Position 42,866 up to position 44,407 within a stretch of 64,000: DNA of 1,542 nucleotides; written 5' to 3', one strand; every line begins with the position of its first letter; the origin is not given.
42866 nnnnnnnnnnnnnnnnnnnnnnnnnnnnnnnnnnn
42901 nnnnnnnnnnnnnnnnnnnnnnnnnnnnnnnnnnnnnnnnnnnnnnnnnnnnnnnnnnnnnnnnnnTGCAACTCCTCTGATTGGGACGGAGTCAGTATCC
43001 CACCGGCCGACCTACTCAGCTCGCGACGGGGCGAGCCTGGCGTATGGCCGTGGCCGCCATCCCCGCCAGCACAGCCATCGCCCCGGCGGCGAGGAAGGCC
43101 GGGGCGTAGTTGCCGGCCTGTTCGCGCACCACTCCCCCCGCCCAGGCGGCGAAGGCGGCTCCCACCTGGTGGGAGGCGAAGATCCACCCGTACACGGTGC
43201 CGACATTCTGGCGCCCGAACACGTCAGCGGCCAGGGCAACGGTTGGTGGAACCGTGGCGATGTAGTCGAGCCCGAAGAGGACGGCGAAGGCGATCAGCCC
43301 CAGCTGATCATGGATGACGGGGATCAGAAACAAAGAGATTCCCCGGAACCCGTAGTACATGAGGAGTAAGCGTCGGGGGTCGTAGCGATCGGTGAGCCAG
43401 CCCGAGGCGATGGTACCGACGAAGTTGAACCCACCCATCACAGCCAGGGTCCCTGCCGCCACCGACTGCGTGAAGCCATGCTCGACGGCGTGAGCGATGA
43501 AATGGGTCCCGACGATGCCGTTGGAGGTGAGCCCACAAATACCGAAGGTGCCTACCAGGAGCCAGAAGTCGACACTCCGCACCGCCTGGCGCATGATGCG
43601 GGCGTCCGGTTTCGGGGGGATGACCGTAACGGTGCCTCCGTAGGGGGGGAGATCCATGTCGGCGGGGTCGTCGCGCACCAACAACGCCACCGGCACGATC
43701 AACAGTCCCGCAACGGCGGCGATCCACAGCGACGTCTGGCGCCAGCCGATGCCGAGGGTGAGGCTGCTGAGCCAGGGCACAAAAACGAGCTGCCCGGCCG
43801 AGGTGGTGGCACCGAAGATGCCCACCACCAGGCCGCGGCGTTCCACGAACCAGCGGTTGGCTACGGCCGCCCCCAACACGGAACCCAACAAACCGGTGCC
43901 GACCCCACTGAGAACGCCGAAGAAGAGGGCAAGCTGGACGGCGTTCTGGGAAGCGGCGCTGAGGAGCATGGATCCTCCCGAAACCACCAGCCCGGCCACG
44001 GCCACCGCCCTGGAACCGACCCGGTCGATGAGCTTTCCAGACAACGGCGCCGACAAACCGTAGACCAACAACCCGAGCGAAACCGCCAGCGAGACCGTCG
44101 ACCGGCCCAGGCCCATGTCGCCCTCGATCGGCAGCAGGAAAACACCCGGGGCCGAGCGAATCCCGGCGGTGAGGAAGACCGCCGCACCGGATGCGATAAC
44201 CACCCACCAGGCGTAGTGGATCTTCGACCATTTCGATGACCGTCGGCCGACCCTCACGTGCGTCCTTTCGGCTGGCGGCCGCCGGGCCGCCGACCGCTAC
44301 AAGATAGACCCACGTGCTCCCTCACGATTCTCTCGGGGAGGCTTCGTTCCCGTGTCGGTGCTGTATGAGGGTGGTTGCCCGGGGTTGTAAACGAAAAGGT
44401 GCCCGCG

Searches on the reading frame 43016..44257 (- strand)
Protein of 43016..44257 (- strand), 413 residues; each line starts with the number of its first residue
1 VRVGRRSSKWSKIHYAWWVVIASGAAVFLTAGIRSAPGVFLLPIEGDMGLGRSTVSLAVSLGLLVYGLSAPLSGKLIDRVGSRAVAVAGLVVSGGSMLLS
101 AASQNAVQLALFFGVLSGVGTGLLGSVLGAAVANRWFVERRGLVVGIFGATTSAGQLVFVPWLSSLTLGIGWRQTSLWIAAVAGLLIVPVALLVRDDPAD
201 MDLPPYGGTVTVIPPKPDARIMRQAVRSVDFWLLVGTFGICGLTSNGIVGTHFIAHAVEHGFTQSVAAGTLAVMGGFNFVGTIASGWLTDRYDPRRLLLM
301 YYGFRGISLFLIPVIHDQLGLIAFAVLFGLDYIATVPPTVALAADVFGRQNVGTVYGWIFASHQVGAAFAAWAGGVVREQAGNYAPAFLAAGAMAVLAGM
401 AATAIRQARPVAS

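Call 36: search_protein_families(library=pfam, proteins=[window:43016-44257:-], max_evalue=0.0001)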
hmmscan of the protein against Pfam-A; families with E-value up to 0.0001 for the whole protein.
window:43016-44257:- (413 aa): 1 family
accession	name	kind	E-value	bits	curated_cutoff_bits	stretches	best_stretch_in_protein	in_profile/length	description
PF07690.21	MFS_1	-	2.6e-44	152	33.4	2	26-329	4-305/347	Major Facilitator Superfamily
